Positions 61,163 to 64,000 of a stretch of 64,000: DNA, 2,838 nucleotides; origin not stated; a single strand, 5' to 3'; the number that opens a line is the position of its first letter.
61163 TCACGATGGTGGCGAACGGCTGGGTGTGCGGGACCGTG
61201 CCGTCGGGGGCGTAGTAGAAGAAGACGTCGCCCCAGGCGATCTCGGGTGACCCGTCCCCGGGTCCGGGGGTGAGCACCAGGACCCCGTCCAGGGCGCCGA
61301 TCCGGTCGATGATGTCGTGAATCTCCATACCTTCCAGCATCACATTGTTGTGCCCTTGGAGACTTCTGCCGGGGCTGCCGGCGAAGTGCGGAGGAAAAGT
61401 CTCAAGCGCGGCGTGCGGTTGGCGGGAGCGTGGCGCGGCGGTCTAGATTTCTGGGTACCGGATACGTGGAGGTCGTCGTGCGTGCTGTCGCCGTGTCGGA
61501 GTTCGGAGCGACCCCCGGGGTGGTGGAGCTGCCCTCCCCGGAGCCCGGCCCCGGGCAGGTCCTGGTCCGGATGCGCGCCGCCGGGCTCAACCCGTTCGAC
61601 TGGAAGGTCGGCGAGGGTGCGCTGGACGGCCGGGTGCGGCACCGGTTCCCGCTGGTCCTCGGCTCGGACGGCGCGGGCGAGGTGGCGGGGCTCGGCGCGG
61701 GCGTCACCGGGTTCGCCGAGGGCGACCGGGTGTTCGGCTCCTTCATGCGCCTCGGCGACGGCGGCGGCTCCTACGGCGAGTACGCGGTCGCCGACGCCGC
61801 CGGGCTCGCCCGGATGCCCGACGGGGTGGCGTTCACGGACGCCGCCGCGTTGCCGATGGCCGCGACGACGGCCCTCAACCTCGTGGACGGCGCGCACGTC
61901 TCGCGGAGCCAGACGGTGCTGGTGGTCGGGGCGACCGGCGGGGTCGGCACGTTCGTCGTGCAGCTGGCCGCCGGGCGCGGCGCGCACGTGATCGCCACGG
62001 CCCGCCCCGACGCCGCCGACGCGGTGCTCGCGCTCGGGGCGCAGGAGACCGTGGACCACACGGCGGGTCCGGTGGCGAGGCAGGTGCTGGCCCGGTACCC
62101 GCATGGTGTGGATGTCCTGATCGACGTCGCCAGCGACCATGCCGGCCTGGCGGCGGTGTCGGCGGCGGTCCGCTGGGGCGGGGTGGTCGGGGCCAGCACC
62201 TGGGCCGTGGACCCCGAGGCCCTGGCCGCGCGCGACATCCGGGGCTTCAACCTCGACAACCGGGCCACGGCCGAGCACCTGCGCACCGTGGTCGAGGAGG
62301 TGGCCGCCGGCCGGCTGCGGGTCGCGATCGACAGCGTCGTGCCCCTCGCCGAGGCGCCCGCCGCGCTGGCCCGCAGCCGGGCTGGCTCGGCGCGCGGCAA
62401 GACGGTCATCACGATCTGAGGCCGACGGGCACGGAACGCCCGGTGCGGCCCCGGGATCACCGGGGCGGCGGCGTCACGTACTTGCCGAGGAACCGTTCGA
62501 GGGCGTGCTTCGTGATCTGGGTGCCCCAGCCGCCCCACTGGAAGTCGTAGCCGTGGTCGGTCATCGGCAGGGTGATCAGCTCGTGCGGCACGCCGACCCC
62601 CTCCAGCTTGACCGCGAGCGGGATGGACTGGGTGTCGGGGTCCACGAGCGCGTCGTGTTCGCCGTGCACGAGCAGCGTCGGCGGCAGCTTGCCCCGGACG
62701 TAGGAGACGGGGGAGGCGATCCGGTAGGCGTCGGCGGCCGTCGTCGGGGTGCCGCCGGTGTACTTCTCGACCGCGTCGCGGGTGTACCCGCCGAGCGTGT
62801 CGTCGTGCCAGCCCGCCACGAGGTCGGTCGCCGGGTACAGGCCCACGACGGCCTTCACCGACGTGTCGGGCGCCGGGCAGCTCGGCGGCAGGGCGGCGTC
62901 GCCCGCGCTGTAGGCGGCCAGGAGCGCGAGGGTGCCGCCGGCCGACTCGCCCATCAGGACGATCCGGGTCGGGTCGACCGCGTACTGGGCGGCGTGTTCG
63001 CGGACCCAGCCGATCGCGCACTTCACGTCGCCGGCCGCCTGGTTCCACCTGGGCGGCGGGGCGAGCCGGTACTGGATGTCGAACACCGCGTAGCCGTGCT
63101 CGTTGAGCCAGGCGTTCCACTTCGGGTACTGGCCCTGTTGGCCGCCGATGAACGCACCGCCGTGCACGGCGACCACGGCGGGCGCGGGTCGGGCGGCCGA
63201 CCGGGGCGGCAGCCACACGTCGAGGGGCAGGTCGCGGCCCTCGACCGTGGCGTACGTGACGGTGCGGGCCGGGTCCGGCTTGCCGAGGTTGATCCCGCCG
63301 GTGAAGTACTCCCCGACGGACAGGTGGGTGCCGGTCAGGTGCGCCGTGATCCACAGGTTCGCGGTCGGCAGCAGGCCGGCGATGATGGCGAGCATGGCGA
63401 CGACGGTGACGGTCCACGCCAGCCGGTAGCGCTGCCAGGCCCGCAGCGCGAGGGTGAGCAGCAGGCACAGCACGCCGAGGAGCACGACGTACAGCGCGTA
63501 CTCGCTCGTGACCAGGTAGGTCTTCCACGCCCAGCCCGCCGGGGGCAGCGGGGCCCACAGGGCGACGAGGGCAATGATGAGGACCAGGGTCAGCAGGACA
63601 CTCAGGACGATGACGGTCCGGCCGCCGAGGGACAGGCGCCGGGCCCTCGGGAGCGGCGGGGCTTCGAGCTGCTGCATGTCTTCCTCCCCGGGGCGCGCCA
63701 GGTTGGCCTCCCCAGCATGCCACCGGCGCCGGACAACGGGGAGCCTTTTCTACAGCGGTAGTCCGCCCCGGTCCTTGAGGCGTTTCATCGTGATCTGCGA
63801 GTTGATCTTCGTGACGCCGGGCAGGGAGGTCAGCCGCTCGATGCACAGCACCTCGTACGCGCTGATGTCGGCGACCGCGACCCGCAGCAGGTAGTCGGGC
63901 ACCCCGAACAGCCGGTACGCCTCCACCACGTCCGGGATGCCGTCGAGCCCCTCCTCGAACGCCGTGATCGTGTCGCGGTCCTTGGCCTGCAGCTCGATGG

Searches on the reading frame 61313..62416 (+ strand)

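Call 7: search_protein_families(library=pfam, proteins=[window:61313-62416:+], max_evalue=0.01)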
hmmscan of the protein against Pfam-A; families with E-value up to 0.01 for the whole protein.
window:61313-62416:+ (368 aa): 5 families
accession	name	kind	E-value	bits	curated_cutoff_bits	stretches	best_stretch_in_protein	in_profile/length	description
PF08240.17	ADH_N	-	6.3e-18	65.4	23.5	1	79-170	1-104/104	Alcohol dehydrogenase GroES-like domain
PF13602.12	ADH_zinc_N_2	-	2.4e-15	58.1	27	1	241-366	1-134/134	Zinc-binding dehydrogenase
PF00107.32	ADH_zinc_N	-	2.8e-10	40.7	31.8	1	210-293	1-86/129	Zinc-binding dehydrogenase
PF03435.24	Sacchrp_dh_NADP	-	0.00051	20.8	25.1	1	202-287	1-90/129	Saccharopine dehydrogenase NADP binding domain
PF05368.20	NmrA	-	0.00084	19.4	27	1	199-241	2-45/298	NmrA-like family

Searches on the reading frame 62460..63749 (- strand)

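Call 7: search_protein_families(library=pfam, proteins=[window:62460-63749:-], max_evalue=0.01)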
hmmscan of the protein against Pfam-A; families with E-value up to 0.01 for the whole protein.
window:62460-63749:- (430 aa): 9 families
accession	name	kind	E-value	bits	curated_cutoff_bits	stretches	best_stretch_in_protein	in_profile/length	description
PF20434.5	BD-FAE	-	3.8e-45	154.5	26.8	1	176-382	1-215/215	BD-FAE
PF07859.19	Abhydrolase_3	-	4.5e-27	95.6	25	1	192-401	1-208/210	alpha/beta hydrolase fold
PF00326.27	Peptidase_S9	-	3.7e-14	53.2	22.6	1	245-401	48-189/213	Prolyl oligopeptidase family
PF00135.34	COesterase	-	6.8e-11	42.2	27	1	174-281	86-203/515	Carboxylesterase family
PF12146.15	Hydrolase_4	-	3.1e-06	27.1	27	0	188-284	3-99/239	Serine aminopeptidase, S33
PF05448.18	AXE1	-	0.0018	17.6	21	0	256-279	171-194/321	Acetyl xylan esterase (AXE1)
PF10503.15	Esterase_PHB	-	0.0025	17.5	23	1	178-279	5-115/219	Esterase PHB depolymerase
PF00561.26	Abhydrolase_1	-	0.0027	17.8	25.8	0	344-378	200-221/245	alpha/beta hydrolase fold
PF12697.13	Abhydrolase_6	-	0.003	18.7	26.3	1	192-399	1-204/217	Alpha/beta hydrolase family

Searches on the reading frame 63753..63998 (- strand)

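Call 7: search_protein_families(library=pfam, proteins=[window:63753-63998:-], max_evalue=0.01)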
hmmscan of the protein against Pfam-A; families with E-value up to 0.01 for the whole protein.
window:63753-63998:- (82 aa): 1 family
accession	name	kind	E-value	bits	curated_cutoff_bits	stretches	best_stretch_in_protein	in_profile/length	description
PF01037.27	AsnC_trans_reg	-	5.3e-18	65.1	25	1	3-73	3-73/73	Lrp/AsnC ligand binding domain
